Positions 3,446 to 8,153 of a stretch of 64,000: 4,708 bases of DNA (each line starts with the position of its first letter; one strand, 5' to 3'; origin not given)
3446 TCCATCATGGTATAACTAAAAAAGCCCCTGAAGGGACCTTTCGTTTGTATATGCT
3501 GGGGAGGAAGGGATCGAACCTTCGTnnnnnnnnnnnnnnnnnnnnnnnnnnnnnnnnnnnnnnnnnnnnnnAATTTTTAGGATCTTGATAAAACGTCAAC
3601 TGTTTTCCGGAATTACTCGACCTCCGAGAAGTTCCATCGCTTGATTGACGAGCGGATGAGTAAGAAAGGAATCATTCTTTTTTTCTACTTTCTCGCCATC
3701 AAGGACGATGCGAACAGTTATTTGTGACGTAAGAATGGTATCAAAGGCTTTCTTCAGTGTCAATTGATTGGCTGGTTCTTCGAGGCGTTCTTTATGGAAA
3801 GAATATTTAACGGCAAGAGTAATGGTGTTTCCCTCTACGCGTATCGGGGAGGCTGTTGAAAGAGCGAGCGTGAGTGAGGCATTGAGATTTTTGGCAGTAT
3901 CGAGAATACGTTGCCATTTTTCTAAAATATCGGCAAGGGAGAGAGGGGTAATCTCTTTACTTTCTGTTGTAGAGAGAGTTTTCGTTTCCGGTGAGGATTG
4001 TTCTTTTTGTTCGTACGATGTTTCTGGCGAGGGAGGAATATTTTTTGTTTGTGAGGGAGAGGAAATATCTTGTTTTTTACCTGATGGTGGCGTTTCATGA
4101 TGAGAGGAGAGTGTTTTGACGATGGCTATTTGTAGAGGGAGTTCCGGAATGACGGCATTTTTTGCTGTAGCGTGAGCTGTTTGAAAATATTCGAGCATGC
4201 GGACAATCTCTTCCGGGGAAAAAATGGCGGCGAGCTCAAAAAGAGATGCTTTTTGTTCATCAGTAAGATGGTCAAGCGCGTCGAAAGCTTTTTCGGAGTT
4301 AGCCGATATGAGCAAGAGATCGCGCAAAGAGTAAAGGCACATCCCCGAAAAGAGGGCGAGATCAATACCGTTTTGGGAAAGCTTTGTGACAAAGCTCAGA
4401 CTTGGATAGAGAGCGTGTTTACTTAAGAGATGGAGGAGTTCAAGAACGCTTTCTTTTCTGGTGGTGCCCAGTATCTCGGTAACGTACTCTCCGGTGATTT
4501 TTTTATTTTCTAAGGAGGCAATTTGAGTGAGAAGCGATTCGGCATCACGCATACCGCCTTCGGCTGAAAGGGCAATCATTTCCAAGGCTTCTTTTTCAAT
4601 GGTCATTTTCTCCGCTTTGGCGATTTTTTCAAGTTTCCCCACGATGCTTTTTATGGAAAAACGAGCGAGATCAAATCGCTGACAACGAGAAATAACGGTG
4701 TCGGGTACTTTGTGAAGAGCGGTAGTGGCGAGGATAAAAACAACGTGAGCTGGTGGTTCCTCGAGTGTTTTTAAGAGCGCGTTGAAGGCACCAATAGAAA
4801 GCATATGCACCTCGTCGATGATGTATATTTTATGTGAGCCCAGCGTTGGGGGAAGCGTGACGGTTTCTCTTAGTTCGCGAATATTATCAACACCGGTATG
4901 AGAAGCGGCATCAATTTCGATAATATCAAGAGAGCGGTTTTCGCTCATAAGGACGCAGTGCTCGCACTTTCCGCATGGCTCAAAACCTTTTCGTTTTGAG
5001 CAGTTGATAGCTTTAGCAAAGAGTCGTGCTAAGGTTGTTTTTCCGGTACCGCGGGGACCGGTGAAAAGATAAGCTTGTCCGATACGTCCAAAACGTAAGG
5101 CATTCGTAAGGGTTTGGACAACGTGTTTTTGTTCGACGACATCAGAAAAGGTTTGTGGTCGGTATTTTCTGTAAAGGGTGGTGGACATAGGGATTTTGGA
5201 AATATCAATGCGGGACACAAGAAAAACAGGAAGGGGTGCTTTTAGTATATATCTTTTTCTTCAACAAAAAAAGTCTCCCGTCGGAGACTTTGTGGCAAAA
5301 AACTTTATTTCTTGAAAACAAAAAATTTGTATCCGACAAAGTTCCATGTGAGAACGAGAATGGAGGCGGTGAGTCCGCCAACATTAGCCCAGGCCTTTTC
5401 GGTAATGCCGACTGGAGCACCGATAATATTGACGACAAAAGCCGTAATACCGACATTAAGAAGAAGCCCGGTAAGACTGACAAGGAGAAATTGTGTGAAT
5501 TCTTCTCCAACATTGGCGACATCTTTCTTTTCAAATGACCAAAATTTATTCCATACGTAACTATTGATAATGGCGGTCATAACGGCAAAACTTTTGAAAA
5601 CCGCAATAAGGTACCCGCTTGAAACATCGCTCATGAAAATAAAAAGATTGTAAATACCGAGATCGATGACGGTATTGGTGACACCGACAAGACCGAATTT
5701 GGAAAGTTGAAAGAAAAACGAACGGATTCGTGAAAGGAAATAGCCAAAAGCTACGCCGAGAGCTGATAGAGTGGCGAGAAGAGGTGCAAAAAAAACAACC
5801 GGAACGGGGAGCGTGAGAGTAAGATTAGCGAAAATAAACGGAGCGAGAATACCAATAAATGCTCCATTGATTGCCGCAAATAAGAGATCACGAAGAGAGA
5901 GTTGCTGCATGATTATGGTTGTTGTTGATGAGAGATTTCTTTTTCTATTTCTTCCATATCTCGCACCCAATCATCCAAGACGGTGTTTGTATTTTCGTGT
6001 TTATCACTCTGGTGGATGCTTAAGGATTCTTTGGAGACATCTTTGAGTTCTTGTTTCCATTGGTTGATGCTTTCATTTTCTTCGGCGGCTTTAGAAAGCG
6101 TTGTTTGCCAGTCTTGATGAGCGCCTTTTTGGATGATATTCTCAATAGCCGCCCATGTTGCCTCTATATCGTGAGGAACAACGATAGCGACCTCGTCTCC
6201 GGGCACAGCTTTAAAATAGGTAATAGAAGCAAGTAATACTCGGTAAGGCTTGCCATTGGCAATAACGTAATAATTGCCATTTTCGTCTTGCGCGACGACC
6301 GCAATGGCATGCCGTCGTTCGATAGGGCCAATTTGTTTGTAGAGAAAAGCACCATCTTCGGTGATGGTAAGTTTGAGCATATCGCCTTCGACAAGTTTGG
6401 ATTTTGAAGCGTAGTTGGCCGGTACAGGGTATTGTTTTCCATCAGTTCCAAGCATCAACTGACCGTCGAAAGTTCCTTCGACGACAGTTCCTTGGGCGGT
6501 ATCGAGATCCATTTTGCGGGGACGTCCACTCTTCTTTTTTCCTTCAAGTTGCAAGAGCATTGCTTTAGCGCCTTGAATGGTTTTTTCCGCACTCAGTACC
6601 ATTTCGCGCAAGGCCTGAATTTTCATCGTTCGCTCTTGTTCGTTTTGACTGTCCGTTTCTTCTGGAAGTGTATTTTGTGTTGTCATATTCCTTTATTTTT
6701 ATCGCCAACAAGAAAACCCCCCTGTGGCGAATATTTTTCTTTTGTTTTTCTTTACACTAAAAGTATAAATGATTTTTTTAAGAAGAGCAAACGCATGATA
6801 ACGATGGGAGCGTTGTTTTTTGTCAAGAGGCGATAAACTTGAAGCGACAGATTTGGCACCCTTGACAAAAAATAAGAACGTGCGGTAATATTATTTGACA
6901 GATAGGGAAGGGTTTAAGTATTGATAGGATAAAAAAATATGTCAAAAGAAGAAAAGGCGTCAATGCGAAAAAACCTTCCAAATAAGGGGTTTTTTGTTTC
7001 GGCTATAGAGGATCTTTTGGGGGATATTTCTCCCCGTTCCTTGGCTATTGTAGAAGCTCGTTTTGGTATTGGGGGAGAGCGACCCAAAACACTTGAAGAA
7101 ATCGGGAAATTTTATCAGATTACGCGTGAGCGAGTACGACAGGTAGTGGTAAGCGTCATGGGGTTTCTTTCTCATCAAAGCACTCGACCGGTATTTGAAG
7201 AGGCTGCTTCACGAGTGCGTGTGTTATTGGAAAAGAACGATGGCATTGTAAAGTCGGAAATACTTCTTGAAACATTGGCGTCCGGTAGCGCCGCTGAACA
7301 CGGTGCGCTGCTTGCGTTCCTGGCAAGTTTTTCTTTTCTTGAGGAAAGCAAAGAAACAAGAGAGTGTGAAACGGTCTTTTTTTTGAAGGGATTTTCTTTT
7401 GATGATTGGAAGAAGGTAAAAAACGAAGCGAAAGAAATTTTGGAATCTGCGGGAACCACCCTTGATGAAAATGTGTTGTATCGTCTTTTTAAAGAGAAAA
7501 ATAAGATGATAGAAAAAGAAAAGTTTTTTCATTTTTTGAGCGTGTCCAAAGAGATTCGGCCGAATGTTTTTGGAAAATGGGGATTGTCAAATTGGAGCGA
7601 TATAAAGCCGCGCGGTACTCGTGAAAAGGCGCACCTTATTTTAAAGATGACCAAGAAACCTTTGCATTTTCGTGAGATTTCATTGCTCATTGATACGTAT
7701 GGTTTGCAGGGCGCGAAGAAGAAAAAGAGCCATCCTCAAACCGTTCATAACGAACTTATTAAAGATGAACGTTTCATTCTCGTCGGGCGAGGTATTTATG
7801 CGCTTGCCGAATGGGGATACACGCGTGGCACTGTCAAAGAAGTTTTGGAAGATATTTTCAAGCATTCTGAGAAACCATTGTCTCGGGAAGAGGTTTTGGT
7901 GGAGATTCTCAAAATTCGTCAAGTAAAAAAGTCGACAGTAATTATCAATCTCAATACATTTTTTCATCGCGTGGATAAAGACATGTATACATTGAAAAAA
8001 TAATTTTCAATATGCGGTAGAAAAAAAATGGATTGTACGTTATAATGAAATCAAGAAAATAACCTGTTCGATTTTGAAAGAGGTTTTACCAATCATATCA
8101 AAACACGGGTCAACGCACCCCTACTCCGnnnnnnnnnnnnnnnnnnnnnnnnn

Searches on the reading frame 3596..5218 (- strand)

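Call 35: search_protein_families(library=pfam, proteins=[window:3596-5218:-], max_evalue=0.00001)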
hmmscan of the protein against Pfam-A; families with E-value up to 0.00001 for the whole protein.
window:3596-5218:- (540 aa): 9 families
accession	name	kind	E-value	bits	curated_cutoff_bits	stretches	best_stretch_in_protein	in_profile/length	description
PF13177.12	DNA_pol3_delta2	-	9.9e-44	149.6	27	1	30-186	2-159/161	DNA polymerase III, delta subunit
PF00004.35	AAA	-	8e-12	46.2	21.2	1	51-181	2-125/131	ATPase family associated with various cellular activities (AAA)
PF22608.2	DNAX_ATPase_lid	-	1.6e-11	44.2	27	1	192-232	2-42/49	DNA polymerase III clamp loader subunit, ATPase lid domain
PF12169.13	DNA_pol3_gamma3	-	3.6e-08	33.7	24.4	1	242-378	2-136/143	DNA polymerase III subunits gamma and tau domain III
PF13401.12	AAA_22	-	1.4e-06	29.1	27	0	50-164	8-121/130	AAA domain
PF13604.12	AAA_30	-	1.7e-06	28.3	27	1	48-162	19-122/191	AAA domain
PF06068.19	TIP49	-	5e-06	26.4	23.8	0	133-165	279-310/347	TIP49 P-loop domain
PF07728.20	AAA_5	-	5.2e-06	26.9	22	0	51-156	3-94/139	AAA domain (dynein-related subfamily)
PF05496.18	RuvB_N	-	5.4e-06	26.7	27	0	20-81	2-67/159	Holliday junction DNA helicase RuvB P-loop domain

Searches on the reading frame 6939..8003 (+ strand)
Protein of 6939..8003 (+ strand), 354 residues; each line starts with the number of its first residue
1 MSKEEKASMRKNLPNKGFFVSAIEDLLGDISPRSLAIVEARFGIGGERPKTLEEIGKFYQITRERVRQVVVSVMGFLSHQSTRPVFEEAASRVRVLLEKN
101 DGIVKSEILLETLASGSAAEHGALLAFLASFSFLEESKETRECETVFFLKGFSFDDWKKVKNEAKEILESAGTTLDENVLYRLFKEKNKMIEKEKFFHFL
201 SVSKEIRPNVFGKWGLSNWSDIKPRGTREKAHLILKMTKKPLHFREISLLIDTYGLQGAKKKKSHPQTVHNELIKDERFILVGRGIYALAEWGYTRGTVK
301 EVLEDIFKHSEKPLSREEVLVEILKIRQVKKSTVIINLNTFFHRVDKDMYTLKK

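Call 34: search_protein_families(library=pfam, proteins=[window:6939-8003:+], max_evalue=0.00001)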
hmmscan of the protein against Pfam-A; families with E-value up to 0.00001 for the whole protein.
window:6939-8003:+ (354 aa): 2 families
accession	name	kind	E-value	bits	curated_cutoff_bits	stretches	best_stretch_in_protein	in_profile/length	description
PF04545.22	Sigma70_r4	-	3e-09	36.7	24.1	1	27-70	2-41/50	Sigma-70, region 4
PF05066.19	HARE-HTH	-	3.9e-09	37.2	25.9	0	229-292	5-71/71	HB1, ASXL, restriction endonuclease HTH domain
